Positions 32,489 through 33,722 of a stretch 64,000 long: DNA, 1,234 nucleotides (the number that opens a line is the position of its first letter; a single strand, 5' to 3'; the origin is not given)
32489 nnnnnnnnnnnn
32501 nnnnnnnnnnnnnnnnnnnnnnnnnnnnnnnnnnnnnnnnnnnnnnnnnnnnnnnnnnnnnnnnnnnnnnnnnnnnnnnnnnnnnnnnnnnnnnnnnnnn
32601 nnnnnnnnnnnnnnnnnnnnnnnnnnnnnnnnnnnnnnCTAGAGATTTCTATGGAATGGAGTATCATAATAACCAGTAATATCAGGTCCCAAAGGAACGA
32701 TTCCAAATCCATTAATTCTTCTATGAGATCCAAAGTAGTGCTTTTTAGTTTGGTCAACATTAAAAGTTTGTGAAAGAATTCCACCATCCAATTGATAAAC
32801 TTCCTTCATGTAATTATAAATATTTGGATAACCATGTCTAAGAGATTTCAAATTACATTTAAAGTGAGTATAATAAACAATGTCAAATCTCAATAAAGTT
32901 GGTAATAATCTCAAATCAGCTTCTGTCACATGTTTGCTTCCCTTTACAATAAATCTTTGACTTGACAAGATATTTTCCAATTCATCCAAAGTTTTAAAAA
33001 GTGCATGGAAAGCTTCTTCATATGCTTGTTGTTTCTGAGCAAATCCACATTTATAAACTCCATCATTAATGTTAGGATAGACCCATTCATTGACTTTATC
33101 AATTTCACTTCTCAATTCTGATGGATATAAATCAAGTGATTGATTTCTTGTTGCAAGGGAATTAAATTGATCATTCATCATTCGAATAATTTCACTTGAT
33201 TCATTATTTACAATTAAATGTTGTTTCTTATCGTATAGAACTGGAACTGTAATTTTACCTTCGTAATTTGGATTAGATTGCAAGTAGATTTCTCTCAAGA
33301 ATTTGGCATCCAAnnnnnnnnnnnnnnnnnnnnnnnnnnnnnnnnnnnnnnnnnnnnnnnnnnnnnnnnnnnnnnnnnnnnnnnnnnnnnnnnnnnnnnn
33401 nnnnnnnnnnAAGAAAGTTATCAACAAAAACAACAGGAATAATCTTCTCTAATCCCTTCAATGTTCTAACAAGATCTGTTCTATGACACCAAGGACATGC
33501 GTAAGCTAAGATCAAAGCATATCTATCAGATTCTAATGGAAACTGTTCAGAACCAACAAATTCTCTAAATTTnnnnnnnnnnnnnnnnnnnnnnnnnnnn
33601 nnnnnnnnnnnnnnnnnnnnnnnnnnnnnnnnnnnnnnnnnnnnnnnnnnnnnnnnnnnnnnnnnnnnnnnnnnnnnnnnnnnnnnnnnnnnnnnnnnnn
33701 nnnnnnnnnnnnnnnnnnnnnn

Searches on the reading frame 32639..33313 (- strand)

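Call 69: search_protein_families(library=pfam, proteins=[window:32639-33313:-], max_evalue=0.01)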
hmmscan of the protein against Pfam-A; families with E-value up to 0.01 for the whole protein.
window:32639-33313:- (224 aa): 3 families
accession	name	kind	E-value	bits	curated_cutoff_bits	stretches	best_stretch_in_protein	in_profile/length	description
PF13410.11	GST_C_2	-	3.6e-13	49.8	24.9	1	95-170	1-68/69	Glutathione S-transferase, C-terminal domain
PF00043.30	GST_C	-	9.6e-07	29.4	20.7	1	91-175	17-92/93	Glutathione S-transferase, C-terminal domain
PF13409.12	GST_N_2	-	0.0044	18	25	0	17-49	40-70/70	Glutathione S-transferase, N-terminal domain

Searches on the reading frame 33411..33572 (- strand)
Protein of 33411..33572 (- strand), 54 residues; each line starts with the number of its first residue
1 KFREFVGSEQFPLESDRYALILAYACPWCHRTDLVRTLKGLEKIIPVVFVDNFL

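Call 69: search_protein_families(library=pfam, proteins=[window:33411-33572:-], max_evalue=0.01)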
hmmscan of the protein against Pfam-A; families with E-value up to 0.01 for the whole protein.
seq(54 aa): 1 family
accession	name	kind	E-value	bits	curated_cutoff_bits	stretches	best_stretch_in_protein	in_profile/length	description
PF13409.12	GST_N_2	-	9.8e-05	23.3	25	1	25-48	1-24/70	Glutathione S-transferase, N-terminal domain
